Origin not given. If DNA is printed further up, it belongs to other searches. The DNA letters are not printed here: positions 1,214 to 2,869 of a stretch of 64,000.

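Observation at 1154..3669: URO-D-family enzyme fused to a CxxC thioredoxin-fold domain, paired with a COG0523 GTPase lacking the canonical CxCC, divergent from znuA-znuC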

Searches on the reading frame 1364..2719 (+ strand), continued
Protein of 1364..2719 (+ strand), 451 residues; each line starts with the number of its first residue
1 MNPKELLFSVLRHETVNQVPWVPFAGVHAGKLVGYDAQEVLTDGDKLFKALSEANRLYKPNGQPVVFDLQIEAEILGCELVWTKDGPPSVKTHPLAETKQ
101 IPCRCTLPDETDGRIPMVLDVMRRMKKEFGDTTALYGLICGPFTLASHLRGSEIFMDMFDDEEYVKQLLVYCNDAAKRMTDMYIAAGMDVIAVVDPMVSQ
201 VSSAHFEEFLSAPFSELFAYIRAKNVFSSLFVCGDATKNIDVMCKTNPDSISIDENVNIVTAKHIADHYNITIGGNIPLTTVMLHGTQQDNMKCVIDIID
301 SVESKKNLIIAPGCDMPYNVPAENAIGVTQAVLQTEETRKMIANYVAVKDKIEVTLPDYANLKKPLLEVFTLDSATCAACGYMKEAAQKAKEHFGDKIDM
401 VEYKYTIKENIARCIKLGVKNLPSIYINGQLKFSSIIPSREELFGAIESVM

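Call 65: fold_search(model_id=the predicted structure, library=pdb)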
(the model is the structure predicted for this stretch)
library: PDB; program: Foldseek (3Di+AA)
matches with E <= 10: 1671; with E <= 0.001: 53
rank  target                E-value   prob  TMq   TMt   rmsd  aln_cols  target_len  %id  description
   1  4ay8_A                1.6e-19  1.00  0.67  0.87   2.6       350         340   23  SeMet-derivative of a methyltransferase from M. mazei (released 2012-10-31)
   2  4ay7_A                1.9e-19  1.00  0.68  0.90   2.3       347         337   22  methyltransferase from Methanosarcina mazei (released 2012-10-31)
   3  2eja_B                7.6e-15  1.00  0.60  0.79   3.6       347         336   17  Crystal Structure Of Uroporphyrinogen Decarboxylase From Aquifex aeolicus (released 2008-03-18)
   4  2eja_A                9.8e-15  1.00  0.59  0.77   4.2       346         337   17  Crystal Structure Of Uroporphyrinogen Decarboxylase From Aquifex aeolicus (released 2008-03-18)
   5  1j93                  2.3e-14  1.00  0.61  0.78   3.8       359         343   16  Crystal Structure and Substrate Binding Modeling of the Uroporphyrinogen-III Decarboxylase from Nicotiana tabacum: Impli (released 2001-10-17)
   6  1jpi                  2.8e-14  1.00  0.61  0.75   4.3       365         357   14  Phe232Leu mutant of human UROD, human uroporphyrinogen III decarboxylase (released 2001-12-19)
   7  1jpk                  3.9e-14  1.00  0.60  0.74   4.4       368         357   14  Gly156Asp mutant of Human UroD, human uroporphyrinogen III decarboxylase (released 2001-12-19)
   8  1jph                  1.0e-13  1.00  0.62  0.76   4.2       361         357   12  Ile260Thr mutant of Human UroD, human uroporphyrinogen III decarboxylase (released 2001-12-19)
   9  6w2o                  1.2e-13  1.00  0.62  0.77   3.6       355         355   17  Crystal structure of uroporphyrinogen III decarboxylate (hemE) from Stenotrophomonas maltophilia (released 2020-04-22)
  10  4zr8_A                1.2e-13  1.00  0.62  0.78   3.5       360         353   16  Structure of uroporphyrinogen decarboxylase from Acinetobacter baumannii (released 2015-06-03)
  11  3gw0                  1.4e-13  1.00  0.61  0.76   4.0       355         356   14  UROD mutant G318R (released 2009-07-07)
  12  3cyv                  1.5e-13  1.00  0.62  0.78   3.8       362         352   17  Crystal structure of uroporphyrinogen decarboxylase from Shigella flexineri: new insights into its catalytic mechanism (released 2009-04-28)
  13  4zr8_B                1.9e-13  1.00  0.61  0.77   4.0       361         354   16  Structure of uroporphyrinogen decarboxylase from Acinetobacter baumannii (released 2015-06-03)
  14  1uro                  3.9e-13  1.00  0.62  0.76   4.0       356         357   13  UROPORPHYRINOGEN DECARBOXYLASE (released 1998-08-26)
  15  2q71                  4.5e-13  1.00  0.61  0.76   4.1       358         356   13  Uroporphyrinogen Decarboxylase G168R single mutant enzyme in complex with coproporphyrinogen-III (released 2007-06-19)
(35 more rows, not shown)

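Call 70: find_encoding_contigs(protein=P0128, flank=8000, max_places=3)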
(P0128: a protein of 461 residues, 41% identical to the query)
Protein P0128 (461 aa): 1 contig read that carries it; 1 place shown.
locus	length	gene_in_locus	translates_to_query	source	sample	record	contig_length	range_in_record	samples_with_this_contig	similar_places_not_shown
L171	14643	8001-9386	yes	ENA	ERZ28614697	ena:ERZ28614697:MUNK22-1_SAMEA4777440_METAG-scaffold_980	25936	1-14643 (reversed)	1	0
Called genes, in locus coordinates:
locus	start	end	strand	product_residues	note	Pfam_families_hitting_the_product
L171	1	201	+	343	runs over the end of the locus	PF01208:URO-D (faint)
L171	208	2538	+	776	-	PF01547:SBP_bac_1, PF13416:SBP_bac_8, PF00528:BPD_transp_1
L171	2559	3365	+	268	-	PF00528:BPD_transp_1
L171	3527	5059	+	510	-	PF02903:Alpha-amylase_N, PF00128:Alpha-amylase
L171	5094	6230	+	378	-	-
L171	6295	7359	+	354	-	PF01208:URO-D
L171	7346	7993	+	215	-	PF02607:B12-binding_2, PF02310:B12-binding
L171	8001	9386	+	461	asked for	PF01208:URO-D, PF13192:Thioredoxin_3 (weak)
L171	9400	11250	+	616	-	PF00111:Fer2, PF17651:Raco_middle, PF14574:RACo_C_ter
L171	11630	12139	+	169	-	-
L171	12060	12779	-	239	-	-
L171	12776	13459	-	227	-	PF24686:FLQE3_permease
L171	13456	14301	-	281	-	PF00005:ABC_tran, PF13304:AAA_21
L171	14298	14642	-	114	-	?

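Call 71: find_encoding_contigs(protein=P0129, flank=8000, max_places=3)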
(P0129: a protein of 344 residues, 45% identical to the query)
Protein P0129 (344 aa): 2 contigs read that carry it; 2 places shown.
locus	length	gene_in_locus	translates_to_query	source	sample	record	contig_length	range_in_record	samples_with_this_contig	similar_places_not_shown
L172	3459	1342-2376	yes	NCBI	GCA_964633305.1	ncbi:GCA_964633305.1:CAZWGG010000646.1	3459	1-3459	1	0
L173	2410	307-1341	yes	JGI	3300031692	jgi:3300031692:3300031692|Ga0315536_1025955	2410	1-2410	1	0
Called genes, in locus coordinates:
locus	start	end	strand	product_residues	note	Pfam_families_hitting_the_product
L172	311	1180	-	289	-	PF12833:HTH_18, PF00165:HTH_AraC (weak)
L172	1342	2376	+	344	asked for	PF01208:URO-D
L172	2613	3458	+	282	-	?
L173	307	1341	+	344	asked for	PF01208:URO-D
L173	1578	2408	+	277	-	?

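Call 73: find_encoding_contigs(protein=P0130, flank=8000, max_places=3)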
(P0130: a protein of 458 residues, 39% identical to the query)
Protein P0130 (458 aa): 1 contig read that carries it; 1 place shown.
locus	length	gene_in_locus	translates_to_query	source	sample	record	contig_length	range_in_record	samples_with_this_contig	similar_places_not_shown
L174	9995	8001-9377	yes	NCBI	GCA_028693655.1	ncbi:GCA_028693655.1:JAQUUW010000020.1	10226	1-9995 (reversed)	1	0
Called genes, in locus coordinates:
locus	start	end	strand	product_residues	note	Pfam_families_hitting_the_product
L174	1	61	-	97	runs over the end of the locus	?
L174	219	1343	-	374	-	PF02423:OCD_Mu_crystall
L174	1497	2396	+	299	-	PF00126:HTH_1, PF03466:LysR_substrate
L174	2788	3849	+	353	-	PF03480:DctP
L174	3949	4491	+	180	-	PF04290:DctQ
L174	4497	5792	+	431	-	PF06808:DctM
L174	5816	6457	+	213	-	PF02607:B12-binding_2, PF02310:B12-binding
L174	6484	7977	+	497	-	PF06253:MTTB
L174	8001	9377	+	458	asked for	PF01208:URO-D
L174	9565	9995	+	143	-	PF02901:PFL-like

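Call 74: find_encoding_contigs(protein=P0134, flank=8000, max_places=3)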
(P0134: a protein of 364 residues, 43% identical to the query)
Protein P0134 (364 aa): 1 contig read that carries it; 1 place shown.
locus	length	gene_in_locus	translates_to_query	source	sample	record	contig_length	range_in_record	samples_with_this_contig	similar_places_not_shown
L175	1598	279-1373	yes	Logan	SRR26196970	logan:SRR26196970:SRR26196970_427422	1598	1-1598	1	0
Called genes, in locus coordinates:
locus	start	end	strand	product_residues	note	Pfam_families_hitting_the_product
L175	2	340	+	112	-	?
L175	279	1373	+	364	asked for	PF01208:URO-D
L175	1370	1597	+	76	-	?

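Call 75: search_protein_families(library=pfam, proteins=[L172:2613-3458:+, L171:6295-7359:+, L175:1370-1597:+], max_evalue=0.01)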
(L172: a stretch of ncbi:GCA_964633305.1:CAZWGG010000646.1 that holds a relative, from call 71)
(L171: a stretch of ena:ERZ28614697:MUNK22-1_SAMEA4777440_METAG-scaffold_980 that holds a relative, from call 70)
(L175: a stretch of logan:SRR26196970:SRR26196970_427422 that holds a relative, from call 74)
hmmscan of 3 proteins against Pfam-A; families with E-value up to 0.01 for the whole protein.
L172:2613-3458:+ (282 aa): 1 family
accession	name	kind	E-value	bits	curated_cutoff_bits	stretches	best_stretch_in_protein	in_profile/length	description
PF02574.22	S-methyl_trans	-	2.6e-64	218.2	22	1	16-282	1-272/283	Homocysteine S-methyltransferase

L171:6295-7359:+ (354 aa): 1 family
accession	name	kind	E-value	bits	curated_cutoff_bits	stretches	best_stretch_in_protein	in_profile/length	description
PF01208.23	URO-D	-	1.2e-14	54.5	23.9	1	151-340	154-343/346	Uroporphyrinogen decarboxylase (URO-D)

L175:1370-1597:+ (76 aa): 5 families
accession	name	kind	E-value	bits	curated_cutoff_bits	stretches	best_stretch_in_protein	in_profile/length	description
PF02492.25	cobW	-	7.1e-16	58.7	20.7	1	3-68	1-67/180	CobW/HypB/UreG, nucleotide-binding domain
PF13401.12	AAA_22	-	0.00041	21.1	27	1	4-42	7-49/130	AAA domain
PF01637.24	ATPase_2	-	0.0041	17.4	33.2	1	5-30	23-48/225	ATPase domain predominantly from Archaea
PF25199.1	nSTAND_NTPase5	-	0.0048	17.2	34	1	4-27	43-66/145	Novel STAND NTPase 5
PF03205.20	MobB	-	0.0079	16.5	26.6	0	7-31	4-30/133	Molybdopterin guanine dinucleotide synthesis protein B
